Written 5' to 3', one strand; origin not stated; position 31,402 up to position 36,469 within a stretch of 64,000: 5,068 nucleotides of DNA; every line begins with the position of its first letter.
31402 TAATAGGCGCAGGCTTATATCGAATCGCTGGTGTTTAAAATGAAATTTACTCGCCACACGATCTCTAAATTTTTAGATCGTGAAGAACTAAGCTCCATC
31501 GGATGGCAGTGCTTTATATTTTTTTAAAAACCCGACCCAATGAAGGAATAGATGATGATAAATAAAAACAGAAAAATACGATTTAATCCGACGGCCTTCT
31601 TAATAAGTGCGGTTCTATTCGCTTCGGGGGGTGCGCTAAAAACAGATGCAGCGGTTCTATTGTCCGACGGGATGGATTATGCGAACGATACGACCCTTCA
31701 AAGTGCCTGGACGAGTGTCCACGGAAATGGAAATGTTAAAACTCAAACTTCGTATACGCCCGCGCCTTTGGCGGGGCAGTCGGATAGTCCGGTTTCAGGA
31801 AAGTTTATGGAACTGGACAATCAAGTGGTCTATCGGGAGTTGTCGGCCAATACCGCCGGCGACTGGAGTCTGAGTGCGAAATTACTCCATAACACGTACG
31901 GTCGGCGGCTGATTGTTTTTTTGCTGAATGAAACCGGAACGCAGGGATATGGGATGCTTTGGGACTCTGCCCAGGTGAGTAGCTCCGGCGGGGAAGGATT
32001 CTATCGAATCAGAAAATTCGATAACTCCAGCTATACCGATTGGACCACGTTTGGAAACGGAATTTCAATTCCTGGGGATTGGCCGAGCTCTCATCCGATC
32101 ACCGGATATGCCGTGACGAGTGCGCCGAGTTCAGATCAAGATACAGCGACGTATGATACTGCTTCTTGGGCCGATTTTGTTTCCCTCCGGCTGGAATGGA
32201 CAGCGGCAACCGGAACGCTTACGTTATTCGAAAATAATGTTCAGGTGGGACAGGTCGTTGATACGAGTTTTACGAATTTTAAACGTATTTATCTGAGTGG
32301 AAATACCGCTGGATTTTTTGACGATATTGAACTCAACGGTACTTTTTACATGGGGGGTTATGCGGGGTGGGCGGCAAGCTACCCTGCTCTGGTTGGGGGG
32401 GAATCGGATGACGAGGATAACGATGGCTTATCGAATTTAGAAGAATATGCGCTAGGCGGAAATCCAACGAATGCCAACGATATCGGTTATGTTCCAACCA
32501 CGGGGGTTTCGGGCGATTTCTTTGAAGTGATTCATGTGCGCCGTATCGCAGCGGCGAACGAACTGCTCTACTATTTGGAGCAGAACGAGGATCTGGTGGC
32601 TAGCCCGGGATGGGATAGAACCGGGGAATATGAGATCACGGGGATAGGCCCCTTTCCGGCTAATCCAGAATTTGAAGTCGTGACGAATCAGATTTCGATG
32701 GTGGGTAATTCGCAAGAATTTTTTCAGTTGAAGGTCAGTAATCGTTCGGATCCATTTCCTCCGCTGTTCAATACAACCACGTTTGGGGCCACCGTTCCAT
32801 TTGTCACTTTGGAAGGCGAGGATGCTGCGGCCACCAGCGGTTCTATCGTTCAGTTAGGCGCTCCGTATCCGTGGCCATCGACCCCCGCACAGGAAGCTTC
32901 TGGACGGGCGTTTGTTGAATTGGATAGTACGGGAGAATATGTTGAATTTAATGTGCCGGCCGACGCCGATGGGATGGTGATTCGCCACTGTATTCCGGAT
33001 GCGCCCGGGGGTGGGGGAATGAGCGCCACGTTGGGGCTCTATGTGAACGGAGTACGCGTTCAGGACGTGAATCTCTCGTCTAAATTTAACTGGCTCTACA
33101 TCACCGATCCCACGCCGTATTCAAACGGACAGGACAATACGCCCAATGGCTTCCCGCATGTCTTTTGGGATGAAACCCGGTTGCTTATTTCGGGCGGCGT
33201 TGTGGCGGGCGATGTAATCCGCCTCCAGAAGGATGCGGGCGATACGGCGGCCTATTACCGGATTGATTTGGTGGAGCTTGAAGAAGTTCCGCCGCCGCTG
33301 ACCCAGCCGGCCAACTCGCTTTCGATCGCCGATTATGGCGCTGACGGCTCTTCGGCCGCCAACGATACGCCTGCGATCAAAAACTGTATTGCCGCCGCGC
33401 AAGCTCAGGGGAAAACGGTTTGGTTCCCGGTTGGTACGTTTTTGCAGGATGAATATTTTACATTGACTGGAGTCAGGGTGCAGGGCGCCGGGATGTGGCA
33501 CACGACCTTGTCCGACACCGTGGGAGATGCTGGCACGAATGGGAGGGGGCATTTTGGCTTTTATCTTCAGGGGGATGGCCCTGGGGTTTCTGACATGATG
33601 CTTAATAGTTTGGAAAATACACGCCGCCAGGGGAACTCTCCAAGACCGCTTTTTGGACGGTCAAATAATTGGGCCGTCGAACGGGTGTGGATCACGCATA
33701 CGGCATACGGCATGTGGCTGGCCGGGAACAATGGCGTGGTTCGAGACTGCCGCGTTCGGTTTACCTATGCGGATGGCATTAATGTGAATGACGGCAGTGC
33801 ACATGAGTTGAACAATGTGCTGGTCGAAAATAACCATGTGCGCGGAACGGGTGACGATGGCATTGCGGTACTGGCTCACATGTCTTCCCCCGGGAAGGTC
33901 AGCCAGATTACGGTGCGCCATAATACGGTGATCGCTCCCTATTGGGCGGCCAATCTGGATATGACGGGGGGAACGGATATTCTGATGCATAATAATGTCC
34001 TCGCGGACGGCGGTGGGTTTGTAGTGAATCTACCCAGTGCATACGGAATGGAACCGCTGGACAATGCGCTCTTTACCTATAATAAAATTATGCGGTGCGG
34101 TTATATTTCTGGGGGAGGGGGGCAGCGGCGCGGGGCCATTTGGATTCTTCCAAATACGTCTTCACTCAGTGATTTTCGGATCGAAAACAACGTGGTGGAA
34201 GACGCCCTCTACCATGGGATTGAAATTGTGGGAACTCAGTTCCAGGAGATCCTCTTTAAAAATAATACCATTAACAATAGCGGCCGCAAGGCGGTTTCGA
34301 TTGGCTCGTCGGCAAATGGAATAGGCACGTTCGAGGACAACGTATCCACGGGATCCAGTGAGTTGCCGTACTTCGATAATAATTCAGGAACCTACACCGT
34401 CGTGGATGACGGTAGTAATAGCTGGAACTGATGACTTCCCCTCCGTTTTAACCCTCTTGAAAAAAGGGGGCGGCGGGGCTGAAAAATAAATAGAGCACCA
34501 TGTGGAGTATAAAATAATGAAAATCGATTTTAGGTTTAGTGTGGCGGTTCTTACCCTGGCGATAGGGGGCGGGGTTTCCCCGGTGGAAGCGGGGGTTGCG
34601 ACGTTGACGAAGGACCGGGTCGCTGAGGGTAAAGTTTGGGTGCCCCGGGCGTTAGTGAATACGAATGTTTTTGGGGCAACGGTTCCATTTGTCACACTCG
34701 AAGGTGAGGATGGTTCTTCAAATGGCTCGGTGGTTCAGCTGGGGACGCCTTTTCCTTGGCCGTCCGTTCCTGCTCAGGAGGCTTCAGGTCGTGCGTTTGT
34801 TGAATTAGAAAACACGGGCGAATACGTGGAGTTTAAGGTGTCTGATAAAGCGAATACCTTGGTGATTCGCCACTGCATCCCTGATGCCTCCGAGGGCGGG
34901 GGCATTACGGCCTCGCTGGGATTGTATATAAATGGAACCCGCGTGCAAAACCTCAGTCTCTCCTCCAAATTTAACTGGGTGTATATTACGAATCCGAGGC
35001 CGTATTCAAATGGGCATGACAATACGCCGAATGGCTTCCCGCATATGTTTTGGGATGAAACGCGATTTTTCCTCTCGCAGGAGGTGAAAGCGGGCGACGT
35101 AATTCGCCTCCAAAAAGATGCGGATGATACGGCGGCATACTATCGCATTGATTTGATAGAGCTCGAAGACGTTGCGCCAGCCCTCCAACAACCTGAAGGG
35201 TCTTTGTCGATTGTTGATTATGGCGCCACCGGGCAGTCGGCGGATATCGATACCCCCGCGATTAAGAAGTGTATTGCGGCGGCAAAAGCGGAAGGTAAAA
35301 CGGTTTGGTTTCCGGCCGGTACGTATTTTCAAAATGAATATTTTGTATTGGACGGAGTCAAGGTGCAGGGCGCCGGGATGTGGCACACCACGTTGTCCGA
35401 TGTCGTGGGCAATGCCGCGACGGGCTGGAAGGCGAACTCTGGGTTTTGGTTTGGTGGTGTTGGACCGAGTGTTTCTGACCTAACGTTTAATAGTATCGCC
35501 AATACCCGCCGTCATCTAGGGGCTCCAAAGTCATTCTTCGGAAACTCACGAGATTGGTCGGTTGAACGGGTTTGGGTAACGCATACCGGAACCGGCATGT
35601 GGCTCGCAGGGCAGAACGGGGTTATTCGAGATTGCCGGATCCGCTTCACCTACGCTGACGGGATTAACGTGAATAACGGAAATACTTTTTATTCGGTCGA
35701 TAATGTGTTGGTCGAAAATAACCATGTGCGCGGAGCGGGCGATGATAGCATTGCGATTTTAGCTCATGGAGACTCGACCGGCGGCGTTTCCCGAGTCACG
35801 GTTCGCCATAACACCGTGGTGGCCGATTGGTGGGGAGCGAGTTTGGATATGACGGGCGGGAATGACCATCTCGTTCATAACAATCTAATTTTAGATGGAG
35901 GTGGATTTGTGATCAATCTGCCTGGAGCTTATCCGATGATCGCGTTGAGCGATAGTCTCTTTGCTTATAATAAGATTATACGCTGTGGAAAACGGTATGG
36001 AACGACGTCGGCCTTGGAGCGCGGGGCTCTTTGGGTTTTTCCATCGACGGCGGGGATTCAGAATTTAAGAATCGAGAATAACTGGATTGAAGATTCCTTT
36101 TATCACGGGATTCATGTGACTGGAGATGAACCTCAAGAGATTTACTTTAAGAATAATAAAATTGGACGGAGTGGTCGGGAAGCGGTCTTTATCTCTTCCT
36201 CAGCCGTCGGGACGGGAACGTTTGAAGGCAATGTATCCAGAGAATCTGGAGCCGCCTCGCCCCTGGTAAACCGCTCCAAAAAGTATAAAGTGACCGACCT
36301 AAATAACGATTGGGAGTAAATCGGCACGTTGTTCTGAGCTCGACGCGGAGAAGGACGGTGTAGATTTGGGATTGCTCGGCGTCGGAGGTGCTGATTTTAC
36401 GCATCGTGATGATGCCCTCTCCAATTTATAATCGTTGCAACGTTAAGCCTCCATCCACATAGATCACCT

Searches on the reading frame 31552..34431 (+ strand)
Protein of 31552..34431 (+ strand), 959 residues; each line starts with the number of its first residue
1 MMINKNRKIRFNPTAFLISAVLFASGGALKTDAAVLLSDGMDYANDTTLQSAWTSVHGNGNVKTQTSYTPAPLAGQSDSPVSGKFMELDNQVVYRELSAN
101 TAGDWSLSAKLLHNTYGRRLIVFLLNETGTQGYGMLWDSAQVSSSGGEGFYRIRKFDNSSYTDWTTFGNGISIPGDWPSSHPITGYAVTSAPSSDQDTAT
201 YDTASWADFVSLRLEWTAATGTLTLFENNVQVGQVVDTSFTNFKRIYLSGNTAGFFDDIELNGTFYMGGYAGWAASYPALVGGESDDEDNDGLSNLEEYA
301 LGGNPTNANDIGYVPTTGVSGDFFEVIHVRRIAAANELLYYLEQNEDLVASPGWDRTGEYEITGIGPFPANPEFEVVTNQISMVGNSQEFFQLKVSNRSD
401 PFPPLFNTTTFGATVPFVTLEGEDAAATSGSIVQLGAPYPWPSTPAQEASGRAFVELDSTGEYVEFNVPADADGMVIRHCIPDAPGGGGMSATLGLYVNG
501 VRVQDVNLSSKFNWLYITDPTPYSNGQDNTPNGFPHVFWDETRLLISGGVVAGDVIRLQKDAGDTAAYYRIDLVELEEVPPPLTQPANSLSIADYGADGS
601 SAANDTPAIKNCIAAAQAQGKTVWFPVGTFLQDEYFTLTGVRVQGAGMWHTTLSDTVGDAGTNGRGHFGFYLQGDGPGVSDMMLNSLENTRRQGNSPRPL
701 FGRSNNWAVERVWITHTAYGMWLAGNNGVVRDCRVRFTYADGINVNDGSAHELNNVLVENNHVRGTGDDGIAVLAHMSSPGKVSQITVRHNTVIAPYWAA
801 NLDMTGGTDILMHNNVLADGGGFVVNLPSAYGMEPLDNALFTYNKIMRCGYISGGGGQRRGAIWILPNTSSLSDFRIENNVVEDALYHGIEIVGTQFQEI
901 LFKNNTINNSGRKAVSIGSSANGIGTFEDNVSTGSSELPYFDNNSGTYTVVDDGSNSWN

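Call 3: search_protein_families(library=pfam, proteins=[window:31552-34431:+], max_evalue=1)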
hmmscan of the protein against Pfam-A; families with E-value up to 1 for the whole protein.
window:31552-34431:+ (959 aa): 5 families
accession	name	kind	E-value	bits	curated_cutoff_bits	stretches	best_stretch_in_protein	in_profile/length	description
PF22815.2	CatAgl_D1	-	6.3e-42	143.7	27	1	415-579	2-159/159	Alpha-1,3-glucanase catalytic domain D1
PF22816.2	CatAgl_D2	-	3.8e-16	59.4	27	1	618-914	21-336/389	Alpha-1,3-glucanase catalytic domain D2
PF13229.12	Beta_helix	-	6.7e-13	49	25.9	2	704-793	77-158/158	Right handed beta helix region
PF12708.12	Pect-lyase_RHGA_epim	-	5.7e-11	43.1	27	1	591-800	3-190/213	Rhamnogalacturonase A/epimerase, pectate lyase-like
PF18884.5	TSP3_bac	-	0.043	14.1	25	1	287-308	1-22/22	Bacterial TSP3 repeat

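Call 4: search_protein_families(library=ncbifam, proteins=[window:31552-34431:+], max_evalue=1)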
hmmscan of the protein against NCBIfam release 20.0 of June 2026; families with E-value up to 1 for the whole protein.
window:31552-34431:+ (959 aa): 3 families
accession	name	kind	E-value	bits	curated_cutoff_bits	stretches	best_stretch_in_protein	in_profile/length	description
NF049898.1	RhamgalacuronBT4146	equivalog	0.00011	21.1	500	1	592-631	1-41/445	rhamnogalacturonidase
NF042425.1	Amuc_1099_fam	equivalog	0.014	15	50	1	286-310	128-152/321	Amuc_1099 family pilus-like system protein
NF049892.1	AlphdgalacturondseBT4155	equivalog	0.072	11.8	800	1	585-633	46-95/454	alpha-d-galacturonidase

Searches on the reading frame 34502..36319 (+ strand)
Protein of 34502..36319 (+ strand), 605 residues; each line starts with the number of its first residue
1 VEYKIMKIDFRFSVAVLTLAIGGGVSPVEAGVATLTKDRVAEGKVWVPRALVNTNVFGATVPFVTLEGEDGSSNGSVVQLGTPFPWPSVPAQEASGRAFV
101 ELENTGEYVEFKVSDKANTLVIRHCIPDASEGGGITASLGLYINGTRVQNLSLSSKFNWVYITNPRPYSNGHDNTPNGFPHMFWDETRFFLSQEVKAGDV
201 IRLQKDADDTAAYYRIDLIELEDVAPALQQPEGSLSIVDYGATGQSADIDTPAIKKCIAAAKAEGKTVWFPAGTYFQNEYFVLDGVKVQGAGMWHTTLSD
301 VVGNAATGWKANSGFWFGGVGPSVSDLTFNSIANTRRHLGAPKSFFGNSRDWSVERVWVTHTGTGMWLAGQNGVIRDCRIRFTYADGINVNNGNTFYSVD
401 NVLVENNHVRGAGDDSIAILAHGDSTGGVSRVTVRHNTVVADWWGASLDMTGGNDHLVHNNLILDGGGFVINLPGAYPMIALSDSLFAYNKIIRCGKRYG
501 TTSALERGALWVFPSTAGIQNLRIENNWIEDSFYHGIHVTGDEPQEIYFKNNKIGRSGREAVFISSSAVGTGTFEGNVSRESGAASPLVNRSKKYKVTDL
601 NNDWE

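Call 3: search_protein_families(library=pfam, proteins=[window:34502-36319:+], max_evalue=1)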
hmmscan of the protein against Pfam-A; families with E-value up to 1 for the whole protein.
window:34502-36319:+ (605 aa): 4 families
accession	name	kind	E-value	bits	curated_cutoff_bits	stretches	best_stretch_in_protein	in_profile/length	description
PF22815.2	CatAgl_D1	-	1.8e-43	148.7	27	1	61-224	2-159/159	Alpha-1,3-glucanase catalytic domain D1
PF22816.2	CatAgl_D2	-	1.2e-17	64.3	27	1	263-554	21-324/389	Alpha-1,3-glucanase catalytic domain D2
PF13229.12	Beta_helix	-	1.7e-15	57.4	25.9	2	367-554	4-158/158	Right handed beta helix region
PF12708.12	Pect-lyase_RHGA_epim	-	8.8e-11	42.4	27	1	236-429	3-173/213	Rhamnogalacturonase A/epimerase, pectate lyase-like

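Call 4: search_protein_families(library=ncbifam, proteins=[window:34502-36319:+], max_evalue=1)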
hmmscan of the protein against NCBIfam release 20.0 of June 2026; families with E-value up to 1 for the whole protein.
window:34502-36319:+ (605 aa): 4 families
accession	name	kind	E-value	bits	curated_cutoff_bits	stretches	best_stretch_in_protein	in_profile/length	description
NF049898.1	RhamgalacuronBT4146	equivalog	5.6e-07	28.6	500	1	238-276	2-41/445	rhamnogalacturonidase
NF049892.1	AlphdgalacturondseBT4155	equivalog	0.0059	15.3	800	1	230-279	46-96/454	alpha-d-galacturonidase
NF047897.1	LctobiosidLnbX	equivalog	0.0095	13.8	2500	2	381-420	312-351/1498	lacto-N-biosidase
NF049899.1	RhamgalacuronBT4153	equivalog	0.021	13.5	650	1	235-282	47-95/432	rhamnogalacturonidase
